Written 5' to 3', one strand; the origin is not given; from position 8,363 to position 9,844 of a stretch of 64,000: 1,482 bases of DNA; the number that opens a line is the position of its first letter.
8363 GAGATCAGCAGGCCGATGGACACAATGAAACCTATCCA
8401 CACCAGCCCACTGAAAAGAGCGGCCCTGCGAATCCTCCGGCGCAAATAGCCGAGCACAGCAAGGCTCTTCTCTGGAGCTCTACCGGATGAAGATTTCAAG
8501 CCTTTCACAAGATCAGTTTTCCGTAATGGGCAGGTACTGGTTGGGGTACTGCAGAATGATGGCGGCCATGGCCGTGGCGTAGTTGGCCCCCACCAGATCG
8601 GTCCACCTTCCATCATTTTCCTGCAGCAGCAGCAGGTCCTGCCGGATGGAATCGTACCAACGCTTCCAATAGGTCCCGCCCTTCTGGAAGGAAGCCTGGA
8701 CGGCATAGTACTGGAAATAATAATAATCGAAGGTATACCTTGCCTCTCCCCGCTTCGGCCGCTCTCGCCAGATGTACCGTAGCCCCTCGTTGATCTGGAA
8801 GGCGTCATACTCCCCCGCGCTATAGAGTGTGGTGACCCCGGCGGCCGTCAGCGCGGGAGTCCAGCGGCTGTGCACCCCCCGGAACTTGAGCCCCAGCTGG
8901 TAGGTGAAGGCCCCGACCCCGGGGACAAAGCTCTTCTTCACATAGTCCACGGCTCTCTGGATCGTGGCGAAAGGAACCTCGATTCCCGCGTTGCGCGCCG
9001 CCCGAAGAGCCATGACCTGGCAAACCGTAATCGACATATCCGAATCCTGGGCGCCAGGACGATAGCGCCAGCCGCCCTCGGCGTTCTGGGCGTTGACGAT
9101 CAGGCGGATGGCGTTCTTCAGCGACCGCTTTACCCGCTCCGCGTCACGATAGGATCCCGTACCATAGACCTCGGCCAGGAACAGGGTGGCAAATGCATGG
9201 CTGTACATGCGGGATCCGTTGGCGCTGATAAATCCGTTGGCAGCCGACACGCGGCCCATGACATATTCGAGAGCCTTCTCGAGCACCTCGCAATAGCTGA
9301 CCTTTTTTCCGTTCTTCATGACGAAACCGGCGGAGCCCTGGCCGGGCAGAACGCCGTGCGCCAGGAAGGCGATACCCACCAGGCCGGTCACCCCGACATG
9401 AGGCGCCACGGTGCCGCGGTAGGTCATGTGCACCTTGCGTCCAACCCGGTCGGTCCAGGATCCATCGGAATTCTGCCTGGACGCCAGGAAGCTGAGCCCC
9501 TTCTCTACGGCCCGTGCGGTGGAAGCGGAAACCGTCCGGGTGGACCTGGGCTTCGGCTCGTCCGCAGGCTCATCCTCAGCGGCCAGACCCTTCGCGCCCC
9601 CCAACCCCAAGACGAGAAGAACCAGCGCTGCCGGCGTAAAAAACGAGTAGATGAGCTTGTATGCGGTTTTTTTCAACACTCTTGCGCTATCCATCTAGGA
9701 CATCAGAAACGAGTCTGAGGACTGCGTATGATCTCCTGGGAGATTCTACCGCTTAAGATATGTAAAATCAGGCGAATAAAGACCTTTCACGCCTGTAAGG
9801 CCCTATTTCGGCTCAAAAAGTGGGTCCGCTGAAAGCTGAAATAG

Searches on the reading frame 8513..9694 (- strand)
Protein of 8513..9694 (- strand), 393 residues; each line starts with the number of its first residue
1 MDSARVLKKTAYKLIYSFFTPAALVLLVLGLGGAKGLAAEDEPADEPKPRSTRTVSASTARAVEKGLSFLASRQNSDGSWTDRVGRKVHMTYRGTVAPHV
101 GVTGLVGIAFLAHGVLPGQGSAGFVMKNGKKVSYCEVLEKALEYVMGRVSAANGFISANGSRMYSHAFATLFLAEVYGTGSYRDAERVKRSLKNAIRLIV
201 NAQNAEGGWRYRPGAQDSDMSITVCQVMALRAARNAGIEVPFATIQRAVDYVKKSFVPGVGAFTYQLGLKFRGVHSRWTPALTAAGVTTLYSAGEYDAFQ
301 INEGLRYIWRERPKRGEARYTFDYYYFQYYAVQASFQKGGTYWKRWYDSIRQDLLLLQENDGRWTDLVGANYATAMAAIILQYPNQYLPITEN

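Call 30: search_protein_families(library=pfam, proteins=[window:8513-9694:-], max_evalue=0.00001)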
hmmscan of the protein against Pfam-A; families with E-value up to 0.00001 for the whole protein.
window:8513-9694:- (393 aa): 2 families
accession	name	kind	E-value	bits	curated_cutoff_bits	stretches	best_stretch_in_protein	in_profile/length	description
PF13243.12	SQHop_cyclase_C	-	1.3e-08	34.8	26.1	0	185-317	154-283/319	Squalene-hopene cyclase C-terminal domain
PF13249.12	SQHop_cyclase_N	-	2.3e-06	27.4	26.2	0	189-233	44-87/291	Squalene-hopene cyclase N-terminal domain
